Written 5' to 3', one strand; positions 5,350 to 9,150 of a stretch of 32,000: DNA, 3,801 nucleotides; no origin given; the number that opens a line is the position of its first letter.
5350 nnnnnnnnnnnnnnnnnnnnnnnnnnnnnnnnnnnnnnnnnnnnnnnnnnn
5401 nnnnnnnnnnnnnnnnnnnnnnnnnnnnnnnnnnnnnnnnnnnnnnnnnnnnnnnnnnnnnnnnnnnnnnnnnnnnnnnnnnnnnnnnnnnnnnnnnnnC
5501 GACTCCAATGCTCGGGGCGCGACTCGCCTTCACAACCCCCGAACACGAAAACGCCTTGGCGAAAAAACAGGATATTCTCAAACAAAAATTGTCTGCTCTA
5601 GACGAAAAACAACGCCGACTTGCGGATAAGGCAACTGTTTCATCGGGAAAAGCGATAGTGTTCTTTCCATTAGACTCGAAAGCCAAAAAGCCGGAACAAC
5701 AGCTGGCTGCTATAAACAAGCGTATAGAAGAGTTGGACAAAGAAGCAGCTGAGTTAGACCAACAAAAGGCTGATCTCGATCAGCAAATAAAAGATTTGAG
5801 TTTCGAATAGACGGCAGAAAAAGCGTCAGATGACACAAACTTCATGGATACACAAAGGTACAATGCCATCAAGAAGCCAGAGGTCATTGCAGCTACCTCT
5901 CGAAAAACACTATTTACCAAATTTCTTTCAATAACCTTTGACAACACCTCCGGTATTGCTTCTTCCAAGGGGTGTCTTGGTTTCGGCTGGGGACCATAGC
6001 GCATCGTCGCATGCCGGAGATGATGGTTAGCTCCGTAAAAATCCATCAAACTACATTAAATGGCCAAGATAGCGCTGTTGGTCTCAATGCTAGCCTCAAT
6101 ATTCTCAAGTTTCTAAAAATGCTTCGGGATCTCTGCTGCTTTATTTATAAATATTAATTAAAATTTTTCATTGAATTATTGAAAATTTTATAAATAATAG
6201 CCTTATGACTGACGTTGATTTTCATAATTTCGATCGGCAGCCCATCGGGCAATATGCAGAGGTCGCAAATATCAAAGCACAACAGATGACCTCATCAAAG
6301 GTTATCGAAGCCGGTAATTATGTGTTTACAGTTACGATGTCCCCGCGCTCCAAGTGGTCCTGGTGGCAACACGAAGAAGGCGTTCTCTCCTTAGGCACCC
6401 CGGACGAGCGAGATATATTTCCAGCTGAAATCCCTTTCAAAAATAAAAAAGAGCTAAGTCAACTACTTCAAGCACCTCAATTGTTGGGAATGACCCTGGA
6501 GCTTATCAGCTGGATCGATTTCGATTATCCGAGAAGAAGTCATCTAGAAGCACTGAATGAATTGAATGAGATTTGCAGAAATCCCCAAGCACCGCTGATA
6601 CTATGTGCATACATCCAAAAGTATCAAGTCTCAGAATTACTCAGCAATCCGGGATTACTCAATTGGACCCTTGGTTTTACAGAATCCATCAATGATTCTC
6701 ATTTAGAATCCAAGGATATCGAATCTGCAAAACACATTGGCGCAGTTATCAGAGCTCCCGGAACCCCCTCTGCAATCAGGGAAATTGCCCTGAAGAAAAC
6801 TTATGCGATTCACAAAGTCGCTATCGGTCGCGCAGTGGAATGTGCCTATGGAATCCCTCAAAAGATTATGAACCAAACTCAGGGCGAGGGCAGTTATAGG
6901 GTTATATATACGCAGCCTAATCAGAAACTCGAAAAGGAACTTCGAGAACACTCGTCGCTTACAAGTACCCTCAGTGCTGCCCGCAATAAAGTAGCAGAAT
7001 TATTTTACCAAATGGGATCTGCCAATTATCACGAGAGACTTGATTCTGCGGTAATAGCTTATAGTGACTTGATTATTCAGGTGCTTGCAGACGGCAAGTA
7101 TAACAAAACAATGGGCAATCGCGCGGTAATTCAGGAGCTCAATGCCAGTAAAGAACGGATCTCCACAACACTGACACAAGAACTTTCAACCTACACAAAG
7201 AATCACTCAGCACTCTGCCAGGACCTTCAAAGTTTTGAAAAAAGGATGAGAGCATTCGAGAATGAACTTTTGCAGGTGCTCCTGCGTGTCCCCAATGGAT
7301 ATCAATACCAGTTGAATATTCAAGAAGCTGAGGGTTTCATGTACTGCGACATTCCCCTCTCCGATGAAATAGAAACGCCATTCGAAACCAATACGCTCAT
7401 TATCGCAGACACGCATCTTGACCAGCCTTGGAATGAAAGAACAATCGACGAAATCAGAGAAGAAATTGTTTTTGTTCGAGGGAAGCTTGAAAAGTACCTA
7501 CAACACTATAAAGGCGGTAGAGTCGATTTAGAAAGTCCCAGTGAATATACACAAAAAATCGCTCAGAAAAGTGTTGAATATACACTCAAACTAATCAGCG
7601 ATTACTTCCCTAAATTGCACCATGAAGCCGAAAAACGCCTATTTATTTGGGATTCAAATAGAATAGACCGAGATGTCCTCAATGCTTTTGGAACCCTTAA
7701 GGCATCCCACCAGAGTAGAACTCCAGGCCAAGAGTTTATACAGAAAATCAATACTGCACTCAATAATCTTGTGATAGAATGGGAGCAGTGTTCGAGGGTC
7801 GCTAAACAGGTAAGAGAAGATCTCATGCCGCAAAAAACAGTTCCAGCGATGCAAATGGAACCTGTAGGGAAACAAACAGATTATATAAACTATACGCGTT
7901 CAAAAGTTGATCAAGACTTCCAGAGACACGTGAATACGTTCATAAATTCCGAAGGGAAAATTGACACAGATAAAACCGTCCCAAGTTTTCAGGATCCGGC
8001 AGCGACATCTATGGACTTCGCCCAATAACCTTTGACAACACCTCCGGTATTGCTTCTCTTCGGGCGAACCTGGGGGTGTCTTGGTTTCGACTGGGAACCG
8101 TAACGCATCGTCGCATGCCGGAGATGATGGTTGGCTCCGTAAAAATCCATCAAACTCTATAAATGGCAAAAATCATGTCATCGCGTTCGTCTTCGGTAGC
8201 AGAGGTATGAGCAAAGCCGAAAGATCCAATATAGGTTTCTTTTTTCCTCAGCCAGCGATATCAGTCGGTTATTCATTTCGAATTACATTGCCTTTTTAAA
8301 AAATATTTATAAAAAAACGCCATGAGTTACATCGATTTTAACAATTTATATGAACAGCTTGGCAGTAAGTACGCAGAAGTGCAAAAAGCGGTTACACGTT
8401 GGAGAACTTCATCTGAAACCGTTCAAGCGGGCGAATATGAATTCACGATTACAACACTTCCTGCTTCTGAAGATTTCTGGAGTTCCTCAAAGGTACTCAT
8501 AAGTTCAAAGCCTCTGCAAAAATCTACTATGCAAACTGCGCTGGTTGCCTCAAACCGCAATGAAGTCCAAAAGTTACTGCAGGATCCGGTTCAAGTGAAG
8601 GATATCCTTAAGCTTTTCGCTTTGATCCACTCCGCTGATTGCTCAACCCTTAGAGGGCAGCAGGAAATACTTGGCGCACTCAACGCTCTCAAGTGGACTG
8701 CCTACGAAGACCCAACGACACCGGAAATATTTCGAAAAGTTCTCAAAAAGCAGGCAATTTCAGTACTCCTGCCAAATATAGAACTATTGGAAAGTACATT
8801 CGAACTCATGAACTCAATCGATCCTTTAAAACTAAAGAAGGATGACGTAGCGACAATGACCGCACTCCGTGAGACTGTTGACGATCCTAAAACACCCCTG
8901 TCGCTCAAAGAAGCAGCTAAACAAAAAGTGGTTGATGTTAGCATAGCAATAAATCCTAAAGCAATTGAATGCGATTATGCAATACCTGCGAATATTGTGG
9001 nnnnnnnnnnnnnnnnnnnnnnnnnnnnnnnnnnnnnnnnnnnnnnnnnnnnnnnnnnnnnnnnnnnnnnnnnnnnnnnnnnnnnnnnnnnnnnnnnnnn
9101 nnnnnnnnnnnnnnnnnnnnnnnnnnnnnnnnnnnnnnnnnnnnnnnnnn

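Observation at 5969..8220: ssrA 5' fragments are almost identical to the live gene while the flanking paralogues have diverged deeply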

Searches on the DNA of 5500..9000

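Call 8: search_rna_families(source=window, start=5500, end=9000, threshold=evalue, max_evalue=10, show_alignments=3)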
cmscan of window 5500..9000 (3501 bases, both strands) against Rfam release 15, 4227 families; matches with E-value up to 10: 4.
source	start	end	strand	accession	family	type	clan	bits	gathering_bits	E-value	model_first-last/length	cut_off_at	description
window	7969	8210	+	RF04321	tmRNA_permuted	Gene;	-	18.2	47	0.82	1-213/213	no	permuted transfer-messenger RNA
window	7540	7596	+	RF01144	sR17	Gene; snRNA; snoRNA; CD-box;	-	14.1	36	6.1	1-55/55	no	Small nucleolar RNA sR17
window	7985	8098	+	RF01851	cyano_tmRNA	Gene;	CL00001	11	70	6.5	51-125/288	no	Cyanobacteria transfer-messenger RNA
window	8126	8210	+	RF00023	tmRNA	Gene;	CL00001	8.7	47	1.5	56-140/374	no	transfer-messenger RNA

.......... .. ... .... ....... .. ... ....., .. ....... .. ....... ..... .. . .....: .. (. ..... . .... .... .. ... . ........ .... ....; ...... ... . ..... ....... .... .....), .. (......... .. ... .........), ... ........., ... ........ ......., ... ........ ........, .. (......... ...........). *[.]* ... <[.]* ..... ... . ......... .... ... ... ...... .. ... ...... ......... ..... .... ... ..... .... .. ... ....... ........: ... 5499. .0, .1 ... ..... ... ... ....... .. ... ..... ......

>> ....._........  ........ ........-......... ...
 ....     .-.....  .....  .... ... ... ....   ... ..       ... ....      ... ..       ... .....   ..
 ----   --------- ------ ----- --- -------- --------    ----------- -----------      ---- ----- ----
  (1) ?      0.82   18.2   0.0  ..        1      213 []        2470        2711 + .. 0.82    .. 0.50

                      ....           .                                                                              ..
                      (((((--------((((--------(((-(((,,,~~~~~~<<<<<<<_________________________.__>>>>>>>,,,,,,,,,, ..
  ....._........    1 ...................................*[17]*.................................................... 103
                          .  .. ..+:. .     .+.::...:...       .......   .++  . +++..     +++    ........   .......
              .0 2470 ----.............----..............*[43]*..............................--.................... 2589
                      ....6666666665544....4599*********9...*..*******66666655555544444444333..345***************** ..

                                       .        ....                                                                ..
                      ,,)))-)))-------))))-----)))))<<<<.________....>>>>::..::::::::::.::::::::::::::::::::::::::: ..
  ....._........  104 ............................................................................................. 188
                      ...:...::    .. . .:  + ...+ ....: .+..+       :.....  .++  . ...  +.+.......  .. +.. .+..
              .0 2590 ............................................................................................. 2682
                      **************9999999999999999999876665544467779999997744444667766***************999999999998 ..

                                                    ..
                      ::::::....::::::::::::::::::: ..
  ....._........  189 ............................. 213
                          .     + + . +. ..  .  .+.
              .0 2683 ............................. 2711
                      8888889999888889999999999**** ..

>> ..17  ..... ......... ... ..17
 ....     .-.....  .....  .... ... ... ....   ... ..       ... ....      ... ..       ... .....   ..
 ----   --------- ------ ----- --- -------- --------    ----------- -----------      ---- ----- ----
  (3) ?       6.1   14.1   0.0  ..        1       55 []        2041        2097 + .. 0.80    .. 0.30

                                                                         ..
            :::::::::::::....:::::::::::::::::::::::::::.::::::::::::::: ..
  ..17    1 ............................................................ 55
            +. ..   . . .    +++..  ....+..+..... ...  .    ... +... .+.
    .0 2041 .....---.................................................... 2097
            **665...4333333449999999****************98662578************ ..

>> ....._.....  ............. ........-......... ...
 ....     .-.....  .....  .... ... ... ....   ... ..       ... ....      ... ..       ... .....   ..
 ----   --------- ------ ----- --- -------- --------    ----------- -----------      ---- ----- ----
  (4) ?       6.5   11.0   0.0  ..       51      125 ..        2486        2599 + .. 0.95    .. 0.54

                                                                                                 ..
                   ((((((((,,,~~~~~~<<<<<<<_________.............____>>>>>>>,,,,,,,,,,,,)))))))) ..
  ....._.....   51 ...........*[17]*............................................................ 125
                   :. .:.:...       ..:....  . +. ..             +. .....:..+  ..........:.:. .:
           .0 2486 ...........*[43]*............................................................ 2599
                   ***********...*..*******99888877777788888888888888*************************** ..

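Call 72: search_rna_families(source=window, start=8040, end=8166, threshold=evalue, max_evalue=10, show_alignments=1)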
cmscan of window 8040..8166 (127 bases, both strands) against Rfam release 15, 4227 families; matches with E-value up to 10: 2.
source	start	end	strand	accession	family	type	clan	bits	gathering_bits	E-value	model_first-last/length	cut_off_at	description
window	8072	8166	+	RF00023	tmRNA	Gene;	CL00001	44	47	6.8e-17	1-94/374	3'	transfer-messenger RNA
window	8040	8165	+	RF04321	tmRNA_permuted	Gene;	-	19.6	47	0.014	54-172/213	5'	permuted transfer-messenger RNA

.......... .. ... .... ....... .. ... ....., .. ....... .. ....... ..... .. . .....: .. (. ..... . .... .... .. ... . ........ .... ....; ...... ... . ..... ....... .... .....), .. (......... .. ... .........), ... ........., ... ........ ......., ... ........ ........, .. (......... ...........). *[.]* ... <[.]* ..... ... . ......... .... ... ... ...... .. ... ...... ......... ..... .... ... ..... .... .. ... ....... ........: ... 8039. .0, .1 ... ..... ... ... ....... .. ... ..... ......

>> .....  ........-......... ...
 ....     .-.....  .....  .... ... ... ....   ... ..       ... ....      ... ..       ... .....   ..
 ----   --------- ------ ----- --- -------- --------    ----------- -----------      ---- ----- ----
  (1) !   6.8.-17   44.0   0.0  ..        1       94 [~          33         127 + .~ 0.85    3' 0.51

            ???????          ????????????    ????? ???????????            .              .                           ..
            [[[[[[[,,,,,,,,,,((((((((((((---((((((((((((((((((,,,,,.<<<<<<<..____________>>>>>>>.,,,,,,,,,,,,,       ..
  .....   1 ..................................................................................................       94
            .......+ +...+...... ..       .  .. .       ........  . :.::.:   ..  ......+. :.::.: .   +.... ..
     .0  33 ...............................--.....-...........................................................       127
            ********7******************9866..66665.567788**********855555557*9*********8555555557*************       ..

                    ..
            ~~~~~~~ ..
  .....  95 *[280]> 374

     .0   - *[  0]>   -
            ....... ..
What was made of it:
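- On Two-piece permuted tmRNA (RF04321): The position of the T-arm is filled by a 43-nt insert with no stem (calls 8, 72).
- Closest known: Two-piece. Different: The scores are 18-20 bits against a gathering threshold of 47 (calls 8, 72).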

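Call 73: search_rna_families(source=window, start=5940, end=6063, threshold=evalue, max_evalue=10, show_alignments=1)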
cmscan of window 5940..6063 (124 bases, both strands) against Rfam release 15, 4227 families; matches with E-value up to 10: 2.
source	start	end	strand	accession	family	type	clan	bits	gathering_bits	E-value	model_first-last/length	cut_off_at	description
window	5968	6063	+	RF00023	tmRNA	Gene;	CL00001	29.6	47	7.8e-11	1-94/374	3'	transfer-messenger RNA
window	5979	6050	-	RF02466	Ms_AS-8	Gene; sRNA;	-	11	48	5.9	1-74/74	no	Actinobacteria sRNA Ms_AS-8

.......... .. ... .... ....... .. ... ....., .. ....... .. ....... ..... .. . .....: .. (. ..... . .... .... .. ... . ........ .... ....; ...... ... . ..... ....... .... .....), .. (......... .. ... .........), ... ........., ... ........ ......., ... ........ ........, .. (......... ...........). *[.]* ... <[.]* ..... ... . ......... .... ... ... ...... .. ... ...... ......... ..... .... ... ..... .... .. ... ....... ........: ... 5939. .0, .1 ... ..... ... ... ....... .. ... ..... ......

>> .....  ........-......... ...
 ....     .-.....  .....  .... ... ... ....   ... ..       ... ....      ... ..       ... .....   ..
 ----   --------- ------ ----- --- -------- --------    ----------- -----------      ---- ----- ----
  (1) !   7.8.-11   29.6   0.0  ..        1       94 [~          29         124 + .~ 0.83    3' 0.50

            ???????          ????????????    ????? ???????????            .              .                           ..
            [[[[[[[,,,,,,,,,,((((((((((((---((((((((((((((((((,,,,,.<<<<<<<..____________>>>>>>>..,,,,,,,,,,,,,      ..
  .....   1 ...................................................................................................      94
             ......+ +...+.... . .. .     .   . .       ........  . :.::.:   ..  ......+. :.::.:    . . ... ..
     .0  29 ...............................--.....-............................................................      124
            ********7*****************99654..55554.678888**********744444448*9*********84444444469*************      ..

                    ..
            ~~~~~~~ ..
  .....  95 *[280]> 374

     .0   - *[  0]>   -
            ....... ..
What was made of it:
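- On tmRNA gene (Rfam RF00023): The fragments match only model positions 1-94 (44.0 and 29.6 bits, below the gathering score of 47; calls 72, 73).
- Checked: Both cover model positions 1-94 (calls 72, 73).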
